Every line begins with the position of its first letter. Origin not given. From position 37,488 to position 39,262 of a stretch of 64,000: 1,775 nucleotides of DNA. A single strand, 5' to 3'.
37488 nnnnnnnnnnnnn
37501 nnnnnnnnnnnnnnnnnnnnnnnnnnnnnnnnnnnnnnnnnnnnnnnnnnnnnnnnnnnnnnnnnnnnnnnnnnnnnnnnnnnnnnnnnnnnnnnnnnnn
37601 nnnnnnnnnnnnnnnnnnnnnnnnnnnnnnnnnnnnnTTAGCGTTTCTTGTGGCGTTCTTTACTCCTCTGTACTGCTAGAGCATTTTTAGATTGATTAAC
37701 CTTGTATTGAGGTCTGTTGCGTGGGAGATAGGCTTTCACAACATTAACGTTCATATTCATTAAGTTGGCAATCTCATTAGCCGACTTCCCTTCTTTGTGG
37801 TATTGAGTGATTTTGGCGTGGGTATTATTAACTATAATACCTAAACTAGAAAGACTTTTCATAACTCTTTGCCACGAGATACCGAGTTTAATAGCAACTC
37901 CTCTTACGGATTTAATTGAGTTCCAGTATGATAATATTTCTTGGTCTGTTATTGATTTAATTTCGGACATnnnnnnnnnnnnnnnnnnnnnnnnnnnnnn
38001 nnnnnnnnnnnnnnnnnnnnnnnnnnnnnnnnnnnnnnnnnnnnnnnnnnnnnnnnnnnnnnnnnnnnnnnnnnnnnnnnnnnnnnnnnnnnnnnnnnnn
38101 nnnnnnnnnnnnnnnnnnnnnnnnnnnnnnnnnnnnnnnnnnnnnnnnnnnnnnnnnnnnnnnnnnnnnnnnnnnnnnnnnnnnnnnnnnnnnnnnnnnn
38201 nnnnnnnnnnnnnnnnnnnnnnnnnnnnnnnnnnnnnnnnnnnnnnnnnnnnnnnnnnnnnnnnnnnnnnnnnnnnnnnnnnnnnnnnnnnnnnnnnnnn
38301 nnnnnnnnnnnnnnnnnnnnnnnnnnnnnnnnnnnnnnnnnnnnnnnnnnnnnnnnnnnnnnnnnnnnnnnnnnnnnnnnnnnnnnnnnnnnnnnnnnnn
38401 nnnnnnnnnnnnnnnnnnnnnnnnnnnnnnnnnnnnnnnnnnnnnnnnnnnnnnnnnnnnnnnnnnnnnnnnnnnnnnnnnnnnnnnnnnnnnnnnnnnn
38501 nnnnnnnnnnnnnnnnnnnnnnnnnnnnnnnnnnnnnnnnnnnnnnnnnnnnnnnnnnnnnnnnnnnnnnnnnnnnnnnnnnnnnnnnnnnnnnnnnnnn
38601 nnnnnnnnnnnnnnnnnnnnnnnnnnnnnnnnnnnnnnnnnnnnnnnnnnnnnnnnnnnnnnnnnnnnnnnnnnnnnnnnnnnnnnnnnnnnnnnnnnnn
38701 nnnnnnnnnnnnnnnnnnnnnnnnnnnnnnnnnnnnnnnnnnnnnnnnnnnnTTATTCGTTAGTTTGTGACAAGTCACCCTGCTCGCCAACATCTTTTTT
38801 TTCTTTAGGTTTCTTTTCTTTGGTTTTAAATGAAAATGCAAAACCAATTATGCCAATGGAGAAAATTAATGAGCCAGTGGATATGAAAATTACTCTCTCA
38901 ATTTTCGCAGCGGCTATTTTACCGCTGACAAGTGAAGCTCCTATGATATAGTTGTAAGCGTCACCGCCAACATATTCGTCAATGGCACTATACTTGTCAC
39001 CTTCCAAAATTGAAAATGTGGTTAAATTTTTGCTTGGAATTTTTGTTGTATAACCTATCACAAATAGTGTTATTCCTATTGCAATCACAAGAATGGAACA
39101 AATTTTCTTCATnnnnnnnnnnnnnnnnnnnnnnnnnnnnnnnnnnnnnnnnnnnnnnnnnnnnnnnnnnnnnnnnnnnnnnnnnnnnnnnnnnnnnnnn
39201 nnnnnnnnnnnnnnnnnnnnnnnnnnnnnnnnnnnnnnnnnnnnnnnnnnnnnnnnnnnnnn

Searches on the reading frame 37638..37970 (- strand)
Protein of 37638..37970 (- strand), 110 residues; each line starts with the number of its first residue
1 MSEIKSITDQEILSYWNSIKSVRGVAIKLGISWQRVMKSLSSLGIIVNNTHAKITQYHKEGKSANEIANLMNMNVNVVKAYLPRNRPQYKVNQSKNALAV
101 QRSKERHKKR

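Call 4: search_protein_families(library=pfam, proteins=[window:37638-37970:-], max_evalue=1)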
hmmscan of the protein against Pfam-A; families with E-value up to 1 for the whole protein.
window:37638-37970:- (110 aa): 12 families
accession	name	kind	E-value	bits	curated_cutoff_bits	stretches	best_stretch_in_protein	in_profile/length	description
PF15978.11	TnsD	-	0.0005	19.7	32.4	1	28-104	182-243/355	Tn7-like transposition protein D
PF08427.15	ARMH3_C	-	0.0029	17.9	27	1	26-85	46-105/231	Armadillo-like helical domain-containing protein 3, C-terminal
PF13518.12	HTH_28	-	0.0044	17.5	25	0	11-38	4-31/52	Helix-turn-helix domain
PF04760.21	IF2_N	-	0.0067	16.6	25.3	1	21-50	5-34/53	Translation initiation factor IF-2, N-terminal region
PF13542.12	HTH_Tnp_ISL3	-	0.012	15.5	27.4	0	21-37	28-44/51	Helix-turn-helix domain of transposase family ISL3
PF13936.12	HTH_38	-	0.015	15.5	27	1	53-77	12-36/44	Helix-turn-helix domain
PF00742.24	Homoserine_dh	-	0.019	15.3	22.9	1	46-101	92-145/173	Homoserine dehydrogenase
PF00196.25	GerE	-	0.019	15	23.5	1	54-82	10-38/57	Bacterial regulatory proteins, luxR family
PF03374.19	ANT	-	0.024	15.4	25.3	0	21-58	25-65/108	Phage antirepressor protein KilAC domain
PF14493.12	HTH_40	-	0.049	14.3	27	1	51-82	2-33/89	Helix-turn-helix domain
PF08281.18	Sigma70_r4_2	-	0.053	13.6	25.7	1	60-82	25-47/54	Sigma-70, region 4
PF18024.7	HTH_50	-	0.06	13.5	27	1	10-40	14-44/50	Helix-turn-helix domain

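Call 5: search_protein_families(library=padloc, proteins=[window:37638-37970:-], max_evalue=1)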
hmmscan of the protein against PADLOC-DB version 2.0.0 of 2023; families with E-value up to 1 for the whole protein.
window:37638-37970:- (110 aa): 2 families
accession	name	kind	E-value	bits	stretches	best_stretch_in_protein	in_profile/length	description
PDLC03679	HEase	-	0.0034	15.2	1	31-103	109-181/257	homing endonuclease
PDLC03673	HEase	-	0.0049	14.5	1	51-83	9-41/227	homing endonuclease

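Call 9: search_protein_families(library=ncbifam, proteins=[window:37638-37970:-], max_evalue=1)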
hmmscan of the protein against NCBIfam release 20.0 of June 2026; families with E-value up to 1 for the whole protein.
window:37638-37970:- (110 aa): 10 families
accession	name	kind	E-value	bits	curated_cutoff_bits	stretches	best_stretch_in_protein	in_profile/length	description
NF040595.1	HTH_Cbp1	equivalog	5.6e-07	29.6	140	1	10-86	6-87/135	CRISPR DNA repeat-binding protein Cbp1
NF058625.1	sigma_PG0214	equivalog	0.0052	16.5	130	1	58-89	126-157/170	GFO_1088 family ECF-type sigma factor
NF009170.0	PRK12517.1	subfamily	0.0092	15.4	197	1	60-97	143-180/188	RNA polymerase sigma factor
NF033546.1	transpos_IS21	equivalog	0.01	15.4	160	1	55-99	2-51/294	IS21 family transposase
NF004113.0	PRK05602.1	equivalog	0.021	14.4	208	1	50-92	158-200/211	RNA polymerase sigma factor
TIGR03020.2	EpsA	equivalog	0.028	14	170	1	38-96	183-240/247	XrtB/PEP-CTERM-associated transcriptional regulator EpsA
NF009190.0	PRK12538.1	equivalog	0.031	14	303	1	52-92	179-218/233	RNA polymerase sigma factor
NF006089.0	PRK08241.1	subfamily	0.042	12.9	240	1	63-107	174-218/343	RNA polymerase subunit sigma-70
TIGR02950.1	SigM_subfam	subfamily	0.059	13.2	147.95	1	44-90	109-155/159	RNA polymerase sigma factor, SigM family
NF005729.0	PRK07546.1-3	equivalog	0.097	12.4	175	1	27-108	11-93/196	hypothetical protein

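Call 10: search_protein_families(library=phrogs, proteins=[window:37638-37970:-], max_evalue=1)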
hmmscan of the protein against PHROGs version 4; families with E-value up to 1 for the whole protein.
window:37638-37970:- (110 aa): 18 families
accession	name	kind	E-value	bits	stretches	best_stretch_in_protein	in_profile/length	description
phrog_4494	-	unknown function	0.00019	22.9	1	52-96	9-53/109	-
phrog_3855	-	DNA, RNA and nucleotide metabolism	0.0002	22.7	1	48-85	66-103/115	HTH DNA binding protein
phrog_7545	-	DNA, RNA and nucleotide metabolism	0.00067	20.9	1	56-94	13-51/160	HNH endonuclease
phrog_664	-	DNA, RNA and nucleotide metabolism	0.0019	19.1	1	50-99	89-139/210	DNA binding protein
phrog_14025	-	unknown function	0.0021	19.3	1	45-86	14-55/98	-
phrog_7067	-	head and packaging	0.0027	18.8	0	58-82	28-52/56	terminase small subunit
phrog_8446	-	DNA, RNA and nucleotide metabolism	0.0045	17.7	0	14-53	67-106/211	HNH endonuclease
phrog_323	-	transcription regulation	0.0048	17.5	1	18-96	177-262/319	transcriptional regulator, D5-like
phrog_2308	-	unknown function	0.0063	17.6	1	48-93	3-48/138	-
phrog_125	-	DNA, RNA and nucleotide metabolism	0.0067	17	1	50-102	168-220/254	DNA invertase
phrog_4538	-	unknown function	0.0067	16.3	1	51-96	358-401/447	-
phrog_1157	-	integration and excision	0.0095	16.2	1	49-97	5-56/422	transposase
phrog_30671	-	unknown function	0.01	16.9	1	53-80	23-50/82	-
phrog_5536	-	unknown function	0.051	14.4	1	49-78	9-38/172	-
phrog_9628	-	unknown function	0.083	13.8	1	52-99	8-57/133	-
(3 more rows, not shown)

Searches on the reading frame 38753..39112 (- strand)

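Call 4: search_protein_families(library=pfam, proteins=[window:38753-39112:-], max_evalue=1)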
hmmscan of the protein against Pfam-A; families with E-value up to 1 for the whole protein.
window:38753-39112:- (119 aa): 3 families
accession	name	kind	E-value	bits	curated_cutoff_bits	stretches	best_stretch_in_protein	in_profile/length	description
PF14927.11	Neurensin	-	0.0038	17.4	27.7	1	4-100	46-125/132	Neurensin/Transmembrane protein 74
PF06946.16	Phage_holin_5_1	-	0.057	14.3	22.4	1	7-60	13-67/93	Bacteriophage A118-like holin, Hol118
PF00335.26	Tetraspanin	-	0.93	9.5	32.1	0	5-96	8-70/225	Tetraspanin family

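Call 5: search_protein_families(library=padloc, proteins=[window:38753-39112:-], max_evalue=1)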
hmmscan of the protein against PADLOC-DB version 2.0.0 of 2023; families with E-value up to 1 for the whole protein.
window:38753-39112:- (119 aa): 0 families

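Call 9: search_protein_families(library=ncbifam, proteins=[window:38753-39112:-], max_evalue=1)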
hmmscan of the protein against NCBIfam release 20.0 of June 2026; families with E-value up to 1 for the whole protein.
window:38753-39112:- (119 aa): 4 families
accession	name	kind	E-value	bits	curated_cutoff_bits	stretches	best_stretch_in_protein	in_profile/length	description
NF046005.2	near_gluc_PtsG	equivalog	0.00013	22.2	45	1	72-108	3-41/85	MPN207a family PTS transporter accessory protein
NF052408.1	NOVXTKCP_fam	equivalog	0.055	13.6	60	1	75-106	15-46/46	NOVXTKCP family nitrogen cycling protein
NF005623.0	PRK07375.2-2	equivalog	0.1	12.8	81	1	1-24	24-47/93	putative monovalent cation/H+ antiporter subunit C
NF005267.0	PRK06770.1-3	subfamily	0.25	11.3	168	0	70-115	6-51/170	hypothetical protein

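Call 10: search_protein_families(library=phrogs, proteins=[window:38753-39112:-], max_evalue=1)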
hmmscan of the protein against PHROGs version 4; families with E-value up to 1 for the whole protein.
window:38753-39112:- (119 aa): 8 families
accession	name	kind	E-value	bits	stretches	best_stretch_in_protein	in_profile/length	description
phrog_19067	-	unknown function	0.042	15.2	1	81-111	49-79/82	-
phrog_21653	-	unknown function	0.057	14.3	1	7-32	14-39/195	-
phrog_35166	-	unknown function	0.09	12.9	1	55-111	213-268/322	-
phrog_6011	-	head and packaging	0.11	13.4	1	13-74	164-220/221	virion structural protein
phrog_5586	-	unknown function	0.15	12.9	1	53-98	75-120/161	-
phrog_25022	-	unknown function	0.16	13.5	0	80-107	18-42/49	-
phrog_2682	-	unknown function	0.55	12.1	0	1-23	1-25/52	-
phrog_20796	-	unknown function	0.89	10.4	0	2-24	99-122/126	-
